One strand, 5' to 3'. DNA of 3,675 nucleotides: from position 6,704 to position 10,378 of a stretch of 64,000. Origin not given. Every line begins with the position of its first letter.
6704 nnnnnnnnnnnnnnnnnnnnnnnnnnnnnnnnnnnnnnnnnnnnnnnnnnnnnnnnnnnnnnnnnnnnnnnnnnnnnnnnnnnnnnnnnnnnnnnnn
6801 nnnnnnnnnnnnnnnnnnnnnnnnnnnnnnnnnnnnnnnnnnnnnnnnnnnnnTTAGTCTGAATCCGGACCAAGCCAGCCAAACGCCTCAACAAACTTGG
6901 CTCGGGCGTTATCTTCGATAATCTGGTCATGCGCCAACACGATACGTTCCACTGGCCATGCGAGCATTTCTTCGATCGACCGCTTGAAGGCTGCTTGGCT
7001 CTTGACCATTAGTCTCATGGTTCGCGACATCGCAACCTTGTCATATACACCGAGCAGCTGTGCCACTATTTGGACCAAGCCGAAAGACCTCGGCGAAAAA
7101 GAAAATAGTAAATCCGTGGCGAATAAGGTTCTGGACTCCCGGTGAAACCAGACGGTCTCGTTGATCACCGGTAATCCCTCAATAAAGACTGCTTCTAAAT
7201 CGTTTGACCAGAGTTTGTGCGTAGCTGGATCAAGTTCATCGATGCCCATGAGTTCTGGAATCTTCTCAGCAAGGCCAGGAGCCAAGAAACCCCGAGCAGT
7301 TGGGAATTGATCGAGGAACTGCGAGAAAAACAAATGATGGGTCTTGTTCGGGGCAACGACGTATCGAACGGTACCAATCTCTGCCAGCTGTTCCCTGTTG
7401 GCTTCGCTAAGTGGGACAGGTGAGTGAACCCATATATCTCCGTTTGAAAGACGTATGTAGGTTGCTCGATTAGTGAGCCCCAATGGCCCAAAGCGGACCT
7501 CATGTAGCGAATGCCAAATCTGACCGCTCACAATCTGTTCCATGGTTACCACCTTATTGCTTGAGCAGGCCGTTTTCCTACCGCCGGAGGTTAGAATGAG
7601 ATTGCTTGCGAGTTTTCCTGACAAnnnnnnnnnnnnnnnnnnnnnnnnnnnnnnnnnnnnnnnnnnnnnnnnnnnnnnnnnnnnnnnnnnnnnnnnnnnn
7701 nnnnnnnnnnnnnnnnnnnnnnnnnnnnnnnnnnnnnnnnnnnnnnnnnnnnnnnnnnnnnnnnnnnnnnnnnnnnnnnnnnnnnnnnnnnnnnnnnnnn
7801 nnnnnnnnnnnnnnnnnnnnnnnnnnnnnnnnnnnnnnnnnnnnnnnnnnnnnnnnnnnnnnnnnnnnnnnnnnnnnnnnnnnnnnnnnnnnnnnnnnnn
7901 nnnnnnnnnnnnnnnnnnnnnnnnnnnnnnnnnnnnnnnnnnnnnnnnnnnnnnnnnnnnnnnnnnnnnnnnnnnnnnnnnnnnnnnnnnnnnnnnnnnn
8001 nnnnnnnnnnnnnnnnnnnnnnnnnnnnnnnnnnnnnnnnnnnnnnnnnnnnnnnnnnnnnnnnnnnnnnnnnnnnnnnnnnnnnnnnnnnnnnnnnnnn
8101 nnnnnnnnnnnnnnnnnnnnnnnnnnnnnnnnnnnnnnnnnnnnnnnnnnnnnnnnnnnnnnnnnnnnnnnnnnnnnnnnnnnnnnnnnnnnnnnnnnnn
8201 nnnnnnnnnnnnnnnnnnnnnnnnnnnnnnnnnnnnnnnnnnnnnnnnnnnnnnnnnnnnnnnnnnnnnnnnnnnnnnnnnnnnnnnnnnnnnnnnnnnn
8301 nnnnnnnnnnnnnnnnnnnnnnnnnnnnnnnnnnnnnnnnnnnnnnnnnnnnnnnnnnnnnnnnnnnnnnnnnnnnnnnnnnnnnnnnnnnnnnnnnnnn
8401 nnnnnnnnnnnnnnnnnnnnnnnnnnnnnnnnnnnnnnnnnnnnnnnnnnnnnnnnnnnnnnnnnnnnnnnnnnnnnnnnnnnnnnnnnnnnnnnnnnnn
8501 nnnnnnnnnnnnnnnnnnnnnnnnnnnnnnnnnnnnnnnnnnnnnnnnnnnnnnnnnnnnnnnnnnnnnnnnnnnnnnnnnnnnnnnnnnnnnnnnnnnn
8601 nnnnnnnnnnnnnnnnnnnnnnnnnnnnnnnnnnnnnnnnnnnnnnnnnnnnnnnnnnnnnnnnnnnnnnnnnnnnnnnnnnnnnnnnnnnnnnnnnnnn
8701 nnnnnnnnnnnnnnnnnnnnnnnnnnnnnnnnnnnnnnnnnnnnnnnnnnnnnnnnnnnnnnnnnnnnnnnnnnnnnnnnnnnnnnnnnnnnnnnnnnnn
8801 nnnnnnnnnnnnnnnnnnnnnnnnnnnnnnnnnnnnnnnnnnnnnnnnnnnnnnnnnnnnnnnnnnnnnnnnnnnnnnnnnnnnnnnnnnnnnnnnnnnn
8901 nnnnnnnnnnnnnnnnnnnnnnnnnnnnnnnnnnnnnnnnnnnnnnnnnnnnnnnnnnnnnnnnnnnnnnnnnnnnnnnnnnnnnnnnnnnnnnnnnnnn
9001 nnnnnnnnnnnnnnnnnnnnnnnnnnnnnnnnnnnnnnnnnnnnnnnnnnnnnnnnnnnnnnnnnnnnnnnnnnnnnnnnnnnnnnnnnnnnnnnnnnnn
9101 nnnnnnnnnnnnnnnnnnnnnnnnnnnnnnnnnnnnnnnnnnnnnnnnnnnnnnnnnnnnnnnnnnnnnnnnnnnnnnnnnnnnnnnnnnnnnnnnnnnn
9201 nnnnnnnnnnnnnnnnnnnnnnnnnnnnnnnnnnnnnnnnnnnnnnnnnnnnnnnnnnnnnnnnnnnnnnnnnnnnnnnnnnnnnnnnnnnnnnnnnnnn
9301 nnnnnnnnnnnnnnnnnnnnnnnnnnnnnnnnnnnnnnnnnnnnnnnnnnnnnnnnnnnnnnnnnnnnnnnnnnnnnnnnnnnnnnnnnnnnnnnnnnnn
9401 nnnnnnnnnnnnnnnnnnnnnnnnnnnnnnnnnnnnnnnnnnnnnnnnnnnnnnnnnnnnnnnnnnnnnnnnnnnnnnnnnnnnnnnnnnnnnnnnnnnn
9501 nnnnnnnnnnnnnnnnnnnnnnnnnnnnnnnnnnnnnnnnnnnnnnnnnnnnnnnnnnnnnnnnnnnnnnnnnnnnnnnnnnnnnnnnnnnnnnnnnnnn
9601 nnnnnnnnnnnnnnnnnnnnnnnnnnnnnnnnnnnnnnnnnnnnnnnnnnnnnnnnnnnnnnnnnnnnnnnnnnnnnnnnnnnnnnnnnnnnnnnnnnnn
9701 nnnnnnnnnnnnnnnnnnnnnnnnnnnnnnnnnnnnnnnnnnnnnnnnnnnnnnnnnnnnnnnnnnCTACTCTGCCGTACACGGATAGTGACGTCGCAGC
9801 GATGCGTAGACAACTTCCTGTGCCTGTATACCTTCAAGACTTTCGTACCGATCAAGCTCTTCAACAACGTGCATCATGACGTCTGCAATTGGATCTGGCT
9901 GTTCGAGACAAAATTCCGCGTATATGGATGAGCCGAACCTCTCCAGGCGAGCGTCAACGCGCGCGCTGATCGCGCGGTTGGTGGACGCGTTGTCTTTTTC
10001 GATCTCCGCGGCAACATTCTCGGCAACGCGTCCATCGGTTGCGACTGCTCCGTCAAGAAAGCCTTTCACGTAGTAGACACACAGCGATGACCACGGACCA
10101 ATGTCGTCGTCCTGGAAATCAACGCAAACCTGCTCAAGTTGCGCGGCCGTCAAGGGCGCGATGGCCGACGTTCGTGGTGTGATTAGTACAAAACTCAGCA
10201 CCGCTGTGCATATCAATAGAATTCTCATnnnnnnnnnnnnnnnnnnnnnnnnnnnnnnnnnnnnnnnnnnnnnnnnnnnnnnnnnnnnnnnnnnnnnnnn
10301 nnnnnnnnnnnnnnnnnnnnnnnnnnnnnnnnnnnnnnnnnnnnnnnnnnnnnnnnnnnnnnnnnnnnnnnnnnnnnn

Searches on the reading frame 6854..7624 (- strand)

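Call 67: search_protein_families(library=pfam, proteins=[window:6854-7624:-], max_evalue=0.001)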
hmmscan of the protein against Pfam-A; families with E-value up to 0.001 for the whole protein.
window:6854-7624:- (256 aa): 1 family
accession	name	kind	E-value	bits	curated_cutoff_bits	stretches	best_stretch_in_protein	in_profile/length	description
PF14234.11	DUF4336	-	1.4e-13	51.2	28.5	1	48-186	16-175/321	Domain of unknown function (DUF4336)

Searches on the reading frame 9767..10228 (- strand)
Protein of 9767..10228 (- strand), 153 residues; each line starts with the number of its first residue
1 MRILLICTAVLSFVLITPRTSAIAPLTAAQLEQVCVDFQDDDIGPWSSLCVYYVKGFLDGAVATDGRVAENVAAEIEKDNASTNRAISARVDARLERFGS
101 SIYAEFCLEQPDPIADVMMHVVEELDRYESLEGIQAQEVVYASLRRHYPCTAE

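Call 67: search_protein_families(library=pfam, proteins=[window:9767-10228:-], max_evalue=0.001)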
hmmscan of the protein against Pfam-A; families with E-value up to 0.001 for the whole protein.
window:9767-10228:- (153 aa): 1 family
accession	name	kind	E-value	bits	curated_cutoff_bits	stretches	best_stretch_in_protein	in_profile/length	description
PF18602.6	Rap1a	-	2.2e-07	31.7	27.7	1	27-150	1-90/90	Rap1a immunity proteins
